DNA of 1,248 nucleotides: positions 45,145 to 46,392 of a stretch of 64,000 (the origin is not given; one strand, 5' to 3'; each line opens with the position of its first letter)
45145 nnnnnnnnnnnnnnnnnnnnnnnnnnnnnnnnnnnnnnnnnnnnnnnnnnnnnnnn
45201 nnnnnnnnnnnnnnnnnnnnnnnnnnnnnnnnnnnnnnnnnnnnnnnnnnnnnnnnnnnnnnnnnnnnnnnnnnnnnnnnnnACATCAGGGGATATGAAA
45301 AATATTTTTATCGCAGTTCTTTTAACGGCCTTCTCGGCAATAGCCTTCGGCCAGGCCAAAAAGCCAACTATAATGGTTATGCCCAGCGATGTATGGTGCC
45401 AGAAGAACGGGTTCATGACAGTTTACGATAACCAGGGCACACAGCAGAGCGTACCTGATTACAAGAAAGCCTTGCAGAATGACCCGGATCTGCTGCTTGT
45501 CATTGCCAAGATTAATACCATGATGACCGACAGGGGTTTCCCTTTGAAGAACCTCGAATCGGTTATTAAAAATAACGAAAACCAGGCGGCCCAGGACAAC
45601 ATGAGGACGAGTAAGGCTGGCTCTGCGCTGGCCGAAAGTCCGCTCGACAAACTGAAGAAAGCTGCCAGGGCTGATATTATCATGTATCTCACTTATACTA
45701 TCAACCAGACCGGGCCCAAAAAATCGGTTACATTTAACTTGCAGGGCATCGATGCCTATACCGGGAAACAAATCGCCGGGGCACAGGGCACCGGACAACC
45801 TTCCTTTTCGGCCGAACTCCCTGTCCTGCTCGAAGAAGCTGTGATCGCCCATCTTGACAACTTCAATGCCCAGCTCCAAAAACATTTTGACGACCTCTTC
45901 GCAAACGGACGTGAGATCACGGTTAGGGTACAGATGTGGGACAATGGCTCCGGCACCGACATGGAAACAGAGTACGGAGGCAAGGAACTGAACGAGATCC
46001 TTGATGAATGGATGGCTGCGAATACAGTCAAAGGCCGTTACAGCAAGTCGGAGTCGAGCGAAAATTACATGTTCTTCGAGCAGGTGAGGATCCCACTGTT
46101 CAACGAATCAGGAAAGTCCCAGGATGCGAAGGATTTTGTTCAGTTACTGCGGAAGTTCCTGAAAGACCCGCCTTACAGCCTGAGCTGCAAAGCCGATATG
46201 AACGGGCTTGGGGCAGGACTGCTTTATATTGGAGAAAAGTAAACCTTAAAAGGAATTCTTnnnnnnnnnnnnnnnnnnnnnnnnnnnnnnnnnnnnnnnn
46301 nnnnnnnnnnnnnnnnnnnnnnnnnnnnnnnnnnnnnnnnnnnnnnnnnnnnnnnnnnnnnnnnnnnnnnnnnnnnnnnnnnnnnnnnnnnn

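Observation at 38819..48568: Eight-gene, tightly packed operon encoding a candidate undescribed trans-envelope system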

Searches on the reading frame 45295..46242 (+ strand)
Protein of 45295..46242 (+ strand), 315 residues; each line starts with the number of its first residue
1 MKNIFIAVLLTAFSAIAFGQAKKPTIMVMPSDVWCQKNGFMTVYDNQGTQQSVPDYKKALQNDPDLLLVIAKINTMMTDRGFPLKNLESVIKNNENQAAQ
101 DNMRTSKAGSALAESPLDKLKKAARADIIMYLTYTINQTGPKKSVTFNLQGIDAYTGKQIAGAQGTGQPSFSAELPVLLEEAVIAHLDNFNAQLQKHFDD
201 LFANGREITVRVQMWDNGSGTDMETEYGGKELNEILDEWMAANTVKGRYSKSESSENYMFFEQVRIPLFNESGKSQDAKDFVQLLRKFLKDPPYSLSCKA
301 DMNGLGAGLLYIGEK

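Call 4: search_protein_families(library=pfam, proteins=[window:45295-46242:+], max_evalue=1)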
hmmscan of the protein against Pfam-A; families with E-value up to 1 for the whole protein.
window:45295-46242:+ (315 aa): 2 families
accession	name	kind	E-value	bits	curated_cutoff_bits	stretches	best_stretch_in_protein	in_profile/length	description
PF19672.4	DUF6175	-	2e-121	405.1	23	1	22-313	1-293/293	Family of unknown function (DUF6175)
PF19185.5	DUF5867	-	0.0037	17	25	1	137-219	122-195/274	Family of unknown function (DUF5867)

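Call 5: search_protein_families(library=ncbifam, proteins=[window:45295-46242:+], max_evalue=1)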
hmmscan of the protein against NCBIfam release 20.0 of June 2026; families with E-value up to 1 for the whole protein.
window:45295-46242:+ (315 aa): 1 family
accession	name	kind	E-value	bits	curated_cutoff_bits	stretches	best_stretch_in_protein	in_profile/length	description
NF001610.0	PRK00400.1-1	equivalog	0.066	13.4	104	1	193-263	5-76/93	phosphoribosyl-ATP diphosphatase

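Call 6: search_protein_families(library=padloc, proteins=[window:45295-46242:+], max_evalue=0.1)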
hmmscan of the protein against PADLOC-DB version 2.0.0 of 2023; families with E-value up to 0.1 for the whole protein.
window:45295-46242:+ (315 aa): 0 families

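Call 9: find_encoding_contigs(protein=window:45295-46242:+, flank=10000, max_places=6)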
Protein window:45295-46242:+ (315 aa): 15 contigs read that carry it; 6 places shown.
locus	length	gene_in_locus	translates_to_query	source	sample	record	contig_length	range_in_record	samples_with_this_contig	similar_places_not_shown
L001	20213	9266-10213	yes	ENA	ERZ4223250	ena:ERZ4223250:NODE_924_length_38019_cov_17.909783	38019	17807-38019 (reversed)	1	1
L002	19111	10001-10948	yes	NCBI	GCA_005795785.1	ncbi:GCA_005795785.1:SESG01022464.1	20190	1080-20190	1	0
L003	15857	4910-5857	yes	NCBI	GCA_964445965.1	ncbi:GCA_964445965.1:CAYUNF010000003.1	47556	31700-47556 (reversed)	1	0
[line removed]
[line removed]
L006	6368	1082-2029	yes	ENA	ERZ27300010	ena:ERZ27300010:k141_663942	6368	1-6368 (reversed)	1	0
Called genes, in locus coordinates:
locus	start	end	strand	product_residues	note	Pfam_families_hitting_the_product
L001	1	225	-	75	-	?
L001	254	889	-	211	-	PF05708:Peptidase_C92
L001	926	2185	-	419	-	PF18962:Por_Secre_tail (weak), PF09603:Fib_succ_major, PF26707:DUF8237 (faint)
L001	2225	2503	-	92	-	-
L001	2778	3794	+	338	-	-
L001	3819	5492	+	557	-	PF13385:Laminin_G_3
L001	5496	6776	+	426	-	PF24289:DUF7477, PF17866:AAA_lid_6 (weak)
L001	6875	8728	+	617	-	-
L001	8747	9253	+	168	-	-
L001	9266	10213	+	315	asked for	PF19672:DUF6175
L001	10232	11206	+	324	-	-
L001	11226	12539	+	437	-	-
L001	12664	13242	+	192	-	PF01852:START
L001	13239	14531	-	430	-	PF13385:Laminin_G_3 (faint)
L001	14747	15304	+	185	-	-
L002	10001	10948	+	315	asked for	PF19672:DUF6175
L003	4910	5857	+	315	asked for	PF19672:DUF6175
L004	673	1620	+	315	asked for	PF19672:DUF6175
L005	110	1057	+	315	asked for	PF19672:DUF6175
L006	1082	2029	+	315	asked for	PF19672:DUF6175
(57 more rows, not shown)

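Call 10: find_homologous_proteins(query=window:45295-46242:+, max_evalue=0.00001)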
Query window:45295-46242:+ (315 aa): 6658 proteins with E <= 0.00001 among 8000 candidates; the best 120 are listed.
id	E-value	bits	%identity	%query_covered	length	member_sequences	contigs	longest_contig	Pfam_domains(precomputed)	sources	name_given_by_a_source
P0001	5.1e-207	704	100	100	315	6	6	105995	PF19672.5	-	-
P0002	1.8e-189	646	90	100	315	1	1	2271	PF19672.5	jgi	-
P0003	6.5e-189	644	89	100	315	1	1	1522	PF19672.5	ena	-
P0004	2.4e-188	643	90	100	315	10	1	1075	PF19672.5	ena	-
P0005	2.4e-184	629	88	100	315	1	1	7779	PF19672.5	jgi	jgi:hypothetical protein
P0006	3.8e-182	622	86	100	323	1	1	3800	PF19672.5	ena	-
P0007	8.6e-178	608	85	100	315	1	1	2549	PF19672.5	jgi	jgi:hypothetical protein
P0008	7.0e-166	569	79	100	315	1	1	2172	PF19672.5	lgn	-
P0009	7.5e-159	546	78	95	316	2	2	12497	PF19672.5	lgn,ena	-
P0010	1.6e-158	545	79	95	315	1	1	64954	PF19672.5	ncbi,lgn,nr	ncbi:MAG: hypothetical protein HOO86_08360 [Bacteroidales bacterium]|nr:hypothetical protein [Bacter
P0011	7.9e-158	542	77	96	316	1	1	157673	PF19672.5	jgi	jgi:hypothetical protein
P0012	1.8e-157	541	79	95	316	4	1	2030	PF19672.5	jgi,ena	-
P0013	2.8e-157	541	76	98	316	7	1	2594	PF19672.5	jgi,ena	jgi:hypothetical protein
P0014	4.3e-157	540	75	100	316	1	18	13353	PF19672.5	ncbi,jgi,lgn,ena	jgi:hypothetical protein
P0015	2.9e-154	531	73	100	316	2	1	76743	PF19672.5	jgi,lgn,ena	jgi:hypothetical protein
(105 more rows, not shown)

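Call 12: find_related_loci(query=A1, collection=genome_contigs, flank=10000)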
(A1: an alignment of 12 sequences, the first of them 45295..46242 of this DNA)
Query A1 (315 aa) in genome_contigs; peptide patterns used: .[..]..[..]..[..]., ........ (x = any residue, [..] = any of these).
599 stretches matched a pattern (row limit reached: there are more); 583 encode a relative of the query (tblastn E <= 1e-3); the best 80 are kept; 80 distinct loci.
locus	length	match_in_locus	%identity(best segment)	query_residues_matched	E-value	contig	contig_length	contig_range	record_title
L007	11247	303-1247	89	1-315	0e+0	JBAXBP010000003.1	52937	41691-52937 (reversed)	MAG: Bacteroidota bacterium isolate ELA170 MAG170_3, whole genome shotgun sequence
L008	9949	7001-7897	78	17-315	6e-164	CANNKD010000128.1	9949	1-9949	MAG: Bacteroidetes bacterium isolate ZH-Oct18-42 genome assembly, contig: ZH-Oct18-C7060, whole genome shotgun sequence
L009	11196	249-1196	75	1-315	9e-164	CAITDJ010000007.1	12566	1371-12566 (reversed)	MAG: uncultured Bacteroidetes bacterium isolate Loclat_bin-05130 genome assembly, contig: bin-05130:007/155, whole genom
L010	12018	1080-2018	76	6-315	2e-160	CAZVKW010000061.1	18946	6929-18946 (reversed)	MAG TPA_asm: uncultured Lentimicrobiaceae bacterium isolate SRP272421_co2_10 genome assembly, contig: NODE_8571_length_1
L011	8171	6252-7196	64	1-315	2e-140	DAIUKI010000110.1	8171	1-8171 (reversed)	MAG TPA_asm: Bacteroidales bacterium isolate CTOTU20032 NODE_358_length_8171_cov_8.017250, whole genome shotgun sequence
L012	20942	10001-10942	64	2-315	3e-140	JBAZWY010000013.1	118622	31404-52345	MAG: Lentimicrobiaceae bacterium isolate SO_2017_GW1_43 NODE_1098_length_118622_cov_4.916435_OW334_2017, whole genome sh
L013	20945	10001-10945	63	1-315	7e-140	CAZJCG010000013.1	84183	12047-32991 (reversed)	MAG TPA_asm: uncultured Lentimicrobiaceae bacterium isolate SRP167436_co1_356 genome assembly, contig: NODE_264_length_8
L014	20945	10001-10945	63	1-315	9e-140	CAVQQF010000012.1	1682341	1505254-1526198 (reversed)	MAG: uncultured Bacteroidales bacterium isolate MFD09964.bin.2.246 genome assembly, contig: contig_8413, whole genome sh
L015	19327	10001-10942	63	1-315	2e-139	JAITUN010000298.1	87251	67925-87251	MAG: Bacteroidales bacterium isolate Spi319_bin22 k119_2221345, whole genome shotgun sequence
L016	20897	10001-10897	66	17-315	6e-139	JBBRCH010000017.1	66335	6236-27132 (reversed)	MAG: Bacteroidales bacterium isolate Co_metawrap_2392 Cmw_2392_k141_16592968_length_66335_cov_24.9971, whole genome shot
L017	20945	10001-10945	62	1-315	4e-137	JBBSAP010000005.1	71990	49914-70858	MAG: Bacteroidales bacterium isolate La6_metabat2.017 La6_metabat2.017_K_1361633_L_71990_cov_20.1555, whole genome shotg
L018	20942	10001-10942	62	1-314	1e-136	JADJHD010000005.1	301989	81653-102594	MAG: Bacteroidales bacterium isolate Damh_18-Q3-R51-60_MAXAC.107 tig00003018-10-3024640, whole genome shotgun sequence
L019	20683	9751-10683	62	4-315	8e-135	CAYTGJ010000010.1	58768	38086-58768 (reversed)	MAG TPA_asm: uncultured Chitinophagaceae bacterium isolate SRP344714_co2_352 genome assembly, contig: NODE_1196_length_5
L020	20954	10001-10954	62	1-315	2e-134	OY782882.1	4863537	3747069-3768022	MAG: Bacteroidales bacterium isolate 57984f20-7b8f-4c7b-84b7-4034ea6f78da genome assembly, chromosome: 1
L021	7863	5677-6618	61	1-315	3e-134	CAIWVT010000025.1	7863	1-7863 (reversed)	uncultured bacterium isolate KR_bin-2776 genome assembly, contig: bin-2776:025/679, whole genome shotgun sequence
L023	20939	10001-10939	61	2-315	4e-133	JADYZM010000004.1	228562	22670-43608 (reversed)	MAG: Flavobacteriales bacterium isolate SJ571 c_000000106797, whole genome shotgun sequence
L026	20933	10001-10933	63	2-315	1e-132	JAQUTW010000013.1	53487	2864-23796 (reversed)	MAG: Paludibacteraceae bacterium isolate STD2_129 NODE_2069_length_53487_cov_6.769603_Sandtown_D2, whole genome shotgun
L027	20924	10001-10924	61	7-315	2e-132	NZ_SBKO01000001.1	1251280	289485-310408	Flavobacterium amnicola strain LLJ-11 NODE_1_length_1251280_cov_182, whole genome shotgun sequence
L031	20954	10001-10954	62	1-315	9e-132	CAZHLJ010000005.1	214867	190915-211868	MAG TPA_asm: uncultured Muribaculaceae bacterium isolate binchicken_co158_35 genome assembly, contig: NODE_46_length_214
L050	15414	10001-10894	62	16-314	9e-130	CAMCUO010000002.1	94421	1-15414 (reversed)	MAG: Chitinophaga pinensis isolate TrH-25oct19-117 genome assembly, contig: TrH-25oct19-C241, whole genome shotgun seque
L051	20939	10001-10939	60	2-315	1e-129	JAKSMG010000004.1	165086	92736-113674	MAG: Bacteroidales bacterium isolate Horse_feces119 MAG119_4, whole genome shotgun sequence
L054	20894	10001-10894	79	18-315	6e-157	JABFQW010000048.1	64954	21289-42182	MAG: Bacteroidales bacterium isolate P-RSF-IL-04 seq_188, whole genome shotgun sequence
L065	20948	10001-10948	61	1-315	4e-128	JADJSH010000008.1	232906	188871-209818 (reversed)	MAG: Bacteroidetes bacterium isolate Hade_18-Q3-R52-61_BATAC.713 tig00009024-10-2334460, whole genome shotgun sequence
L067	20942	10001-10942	59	5-315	3e-128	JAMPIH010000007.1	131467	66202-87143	MAG: Bacteroides sp. isolate NALB_7963_6 Scaffold_#7__SCF_007__131467_bp, whole genome shotgun sequence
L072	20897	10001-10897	62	18-315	7e-128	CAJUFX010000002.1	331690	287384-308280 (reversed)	MAG TPA_asm: uncultured Bacteroidales bacterium isolate MGBC139916 genome assembly, contig: MGBC139916.2, whole genome s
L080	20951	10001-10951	60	1-315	1e-127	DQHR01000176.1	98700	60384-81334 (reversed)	MAG TPA_asm: Bacteroidales bacterium isolate UBA8529 contig_102927, whole genome shotgun sequence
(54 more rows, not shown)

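Call 19: search_protein_families(library=pfam, proteins=[L012:11950-12549:+, L023:11968-12600:+, L027:12037-12696:+, L050:11959-12663:+, L051:11972-12679:+, L020:12077-12748:+, L067:12018-12683:+, L080:12008-12589:+, L012:5170-7191:-, L027:7092-7679:+], max_evalue=0.1)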
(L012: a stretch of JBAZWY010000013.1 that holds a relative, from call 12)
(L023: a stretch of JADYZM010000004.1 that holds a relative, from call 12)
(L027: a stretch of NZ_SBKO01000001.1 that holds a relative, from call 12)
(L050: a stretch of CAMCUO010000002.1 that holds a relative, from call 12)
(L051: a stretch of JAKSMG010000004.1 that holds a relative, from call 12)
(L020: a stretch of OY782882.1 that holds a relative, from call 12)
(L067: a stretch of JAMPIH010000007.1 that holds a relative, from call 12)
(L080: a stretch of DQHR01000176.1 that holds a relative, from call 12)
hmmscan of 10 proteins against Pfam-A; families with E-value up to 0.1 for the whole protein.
L012:11950-12549:+ (199 aa): 1 family
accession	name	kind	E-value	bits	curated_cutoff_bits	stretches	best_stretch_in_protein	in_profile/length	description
PF13505.12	OMP_b-brl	-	1.1e-09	39.2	28.7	1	6-194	2-170/175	Outer membrane protein beta-barrel domain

L023:11968-12600:+ (210 aa): 2 families
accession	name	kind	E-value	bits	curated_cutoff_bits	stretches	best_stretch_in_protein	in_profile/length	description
PF12099.14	DUF3575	-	3.8e-12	46.3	21.1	1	9-166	3-147/177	Protein of unknown function (DUF3575)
PF13505.12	OMP_b-brl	-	0.0058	17.3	28.7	1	37-75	131-168/175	Outer membrane protein beta-barrel domain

L027:12037-12696:+ (219 aa): 2 families
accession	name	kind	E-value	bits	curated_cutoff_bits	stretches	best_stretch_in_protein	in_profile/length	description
PF02592.20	Vut_1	-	2.9e-46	158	27.2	1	41-203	2-151/152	Putative vitamin uptake transporter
PF17870.6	Insulin_TMD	-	0.037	14.5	33.4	1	111-138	15-42/47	Insulin receptor trans-membrane segment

L050:11959-12663:+ (234 aa): 2 families
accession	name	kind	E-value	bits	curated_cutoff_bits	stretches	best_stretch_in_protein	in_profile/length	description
PF13568.12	OMP_b-brl_2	-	4.8e-13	50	27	1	56-212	31-173/175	Outer membrane protein beta-barrel domain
PF13505.12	OMP_b-brl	-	9.1e-07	29.6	28.7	1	54-227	42-172/175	Outer membrane protein beta-barrel domain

L051:11972-12679:+ (235 aa): 1 family
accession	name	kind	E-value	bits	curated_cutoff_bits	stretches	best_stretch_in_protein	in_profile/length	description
PF07603.17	Lcl_C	-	0.052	14.3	34.9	1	110-184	42-96/117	Lcl C-terminal domain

L020:12077-12748:+ (223 aa): 2 families
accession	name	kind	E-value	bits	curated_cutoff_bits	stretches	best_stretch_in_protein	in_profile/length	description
PF05430.17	Methyltransf_30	-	8.6e-23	81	22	1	126-222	25-123/124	S-adenosyl-L-methionine-dependent methyltransferase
PF01564.23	Spermine_synth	-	0.093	12.7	22.9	0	146-188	88-131/186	Spermine/spermidine synthase domain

L067:12018-12683:+ (221 aa): 0 families

L080:12008-12589:+ (193 aa): 2 families
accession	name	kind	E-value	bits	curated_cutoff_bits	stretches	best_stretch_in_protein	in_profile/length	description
PF14550.11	Peptidase_S78_2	-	0.0089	16.5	24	1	88-162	36-112/126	Putative phage serine protease XkdF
PF02169.21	LPP20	-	0.021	15.7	25.9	1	51-148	11-95/97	LPP20 lipoprotein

L012:5170-7191:- (673 aa): 22 families
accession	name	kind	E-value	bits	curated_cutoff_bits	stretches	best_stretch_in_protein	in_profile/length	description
PF13424.12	TPR_12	-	6.1e-31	106.9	30.1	3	192-258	7-75/77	Tetratricopeptide repeat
PF02518.31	HATPase_c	-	1.2e-21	77.7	26.4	1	552-662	2-110/111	Histidine kinase-, DNA gyrase B-, and HSP90-like ATPase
PF07719.23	TPR_2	-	3.6e-20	70.8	27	2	228-257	1-30/34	Tetratricopeptide repeat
PF00515.34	TPR_1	-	1.1e-18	66.6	27.8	2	228-257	1-30/34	Tetratricopeptide repeat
PF14938.12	SNAP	-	2.3e-14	54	25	2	120-209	86-176/282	Soluble NSF attachment protein, SNAP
PF13374.12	TPR_10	-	1.5e-12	47.5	27.5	1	227-258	1-32/42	Tetratricopeptide repeat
PF13181.12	TPR_8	-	1.1e-10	41.3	25.7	1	228-257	1-30/34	Tetratricopeptide repeat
PF00512.31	HisKA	-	2.9e-09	37.3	26.9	1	439-506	2-66/66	His Kinase A (phospho-acceptor) domain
PF10602.15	RPN7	-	2.5e-08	34.3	29.6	2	200-336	8-141/174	26S proteasome subunit RPN7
PF17874.7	TPR_MalT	-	1.3e-07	31.7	45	1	201-362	53-216/336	MalT-like TPR region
PF13176.12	TPR_7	-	1.3e-07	31.5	27.9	1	231-256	2-27/36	Tetratricopeptide repeat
PF12862.13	ANAPC5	-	1.2e-06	28.9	23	1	239-314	9-84/91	Anaphase-promoting complex subunit 5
PF25068.1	ARM_TT21_4th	-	3.2e-06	27.9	30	2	171-216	15-60/153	Tetratricopeptide repeat protein 21 forth ARM domain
PF25063.1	ARM_TT21_C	-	4.5e-05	23.8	35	1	270-359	57-147/209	Tetratricopeptide repeat protein 21 C-terminal ARM domain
PF14559.12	TPR_19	-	5.4e-05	23.9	25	1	241-296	4-53/68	Tetratricopeptide repeat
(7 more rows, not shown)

L027:7092-7679:+ (195 aa): 4 families
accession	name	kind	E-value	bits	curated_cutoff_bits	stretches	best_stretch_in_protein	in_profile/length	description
PF13568.12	OMP_b-brl_2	-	2.8e-28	99.6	27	1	17-171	1-173/175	Outer membrane protein beta-barrel domain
PF13505.12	OMP_b-brl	-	4.5e-17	63.2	28.7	1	8-195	3-175/175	Outer membrane protein beta-barrel domain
PF03797.25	Autotransporter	-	0.0036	17.5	26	0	118-191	41-122/255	Autotransporter beta-domain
PF01389.23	OmpA_membrane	-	0.07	13.3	21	1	51-195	33-176/180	OmpA-like transmembrane domain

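Call 24: search_solved_structures(query=A1, max_evalue=10)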
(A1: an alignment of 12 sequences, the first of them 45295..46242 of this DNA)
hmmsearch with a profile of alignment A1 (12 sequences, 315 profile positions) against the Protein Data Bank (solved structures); distinct sequences matched with E-value up to 10: 1.
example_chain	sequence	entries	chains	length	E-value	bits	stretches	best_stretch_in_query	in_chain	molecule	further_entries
6n0w_A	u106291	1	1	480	0.1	14.9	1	160-262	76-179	Tyrosine--tRNA ligase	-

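Call 41: predict_structure(alignment_id=A4)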
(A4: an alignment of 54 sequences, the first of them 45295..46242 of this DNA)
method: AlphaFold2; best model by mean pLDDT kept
length: 315 residues; sequences in the alignment: 54
mean_pLDDT: 85.3   pTM: 0.78
mean pLDDT of the five models: 85.3, 85.2, 84.8, 84.6, 83.8
residues with pLDDT >= 90: 161; 70-90: 121; 50-70: 22; < 50: 11
segments of 3 or more residues with pLDDT < 50: 17-20, 106-112
pLDDT, mean of each block of 10 residues (from residue 1): 76 51 82 94 79 90 91 92 88 80 55 68 84 93 94 92 93 87 91 92 92 76 88 94 93 87 91 85 94 90 86 78
secondary structure, 60 per line:
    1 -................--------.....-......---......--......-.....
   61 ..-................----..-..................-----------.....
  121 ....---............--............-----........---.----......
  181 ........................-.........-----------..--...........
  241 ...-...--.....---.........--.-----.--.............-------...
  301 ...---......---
elements in order: H2-17 E26-30 H32-37 E41-46 E49-54 H56-62 H64-79 H87-104 H116-124 E128-139 E142-153 E159-166 H175-204 E206-214 H232-243 E250-254 E258-266 H278-290 E298-303 E307-312

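Call 45: fold_search(model_id=the predicted structure, library=pdb)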
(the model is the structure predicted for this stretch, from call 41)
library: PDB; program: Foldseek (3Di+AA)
matches with E <= 10: 825; with E <= 0.001: 1
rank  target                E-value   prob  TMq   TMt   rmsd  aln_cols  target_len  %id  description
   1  4hrv_B                2.1e-04  1.00  0.28  0.53   7.5       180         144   14  Crystal Structure of Lipoprotein GNA1162 from Neisseria meningitidis (released 2013-04-24)
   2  4uv2_N                1.2e-03  0.99  0.27  0.34  12.1       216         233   12  Structure of the curli transport lipoprotein CsgG in a non-lipidated, pre-pore conformation (released 2014-09-24)
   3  4uv2_I                1.6e-03  1.00  0.28  0.36  12.2       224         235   12  Structure of the curli transport lipoprotein CsgG in a non-lipidated, pre-pore conformation (released 2014-09-24)
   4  4uv2_A                1.6e-03  0.99  0.26  0.35  11.9       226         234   12  Structure of the curli transport lipoprotein CsgG in a non-lipidated, pre-pore conformation (released 2014-09-24)
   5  4uv2_M                1.9e-03  0.99  0.27  0.38  11.8       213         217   13  Structure of the curli transport lipoprotein CsgG in a non-lipidated, pre-pore conformation (released 2014-09-24)
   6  4uv2_G                1.9e-03  0.97  0.23  0.30  12.6       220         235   11  Structure of the curli transport lipoprotein CsgG in a non-lipidated, pre-pore conformation (released 2014-09-24)
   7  4hrv_A                2.1e-03  1.00  0.27  0.54   8.0       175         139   16  Crystal Structure of Lipoprotein GNA1162 from Neisseria meningitidis (released 2013-04-24)
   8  4uv2_F                2.1e-03  0.98  0.25  0.33  12.3       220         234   11  Structure of the curli transport lipoprotein CsgG in a non-lipidated, pre-pore conformation (released 2014-09-24)
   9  2iqi_F                2.5e-03  0.99  0.27  0.44  10.4       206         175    9  Crystal structure of protein XCC0632 from Xanthomonas campestris, Pfam DUF330 (released 2006-11-07)
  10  4uv2_O                2.5e-03  0.99  0.28  0.38  12.0       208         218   12  Structure of the curli transport lipoprotein CsgG in a non-lipidated, pre-pore conformation (released 2014-09-24)
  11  4uv2_B                2.7e-03  0.99  0.26  0.34  12.4       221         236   12  Structure of the curli transport lipoprotein CsgG in a non-lipidated, pre-pore conformation (released 2014-09-24)
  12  4uv2_P                2.7e-03  0.96  0.24  0.32  12.4       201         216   14  Structure of the curli transport lipoprotein CsgG in a non-lipidated, pre-pore conformation (released 2014-09-24)
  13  4uv2_J                3.0e-03  0.95  0.24  0.32  12.2       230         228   11  Structure of the curli transport lipoprotein CsgG in a non-lipidated, pre-pore conformation (released 2014-09-24)
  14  4uv2_D                3.0e-03  0.93  0.23  0.30  12.5       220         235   11  Structure of the curli transport lipoprotein CsgG in a non-lipidated, pre-pore conformation (released 2014-09-24)
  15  4uv2_E                3.2e-03  0.98  0.27  0.34  12.3       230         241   11  Structure of the curli transport lipoprotein CsgG in a non-lipidated, pre-pore conformation (released 2014-09-24)
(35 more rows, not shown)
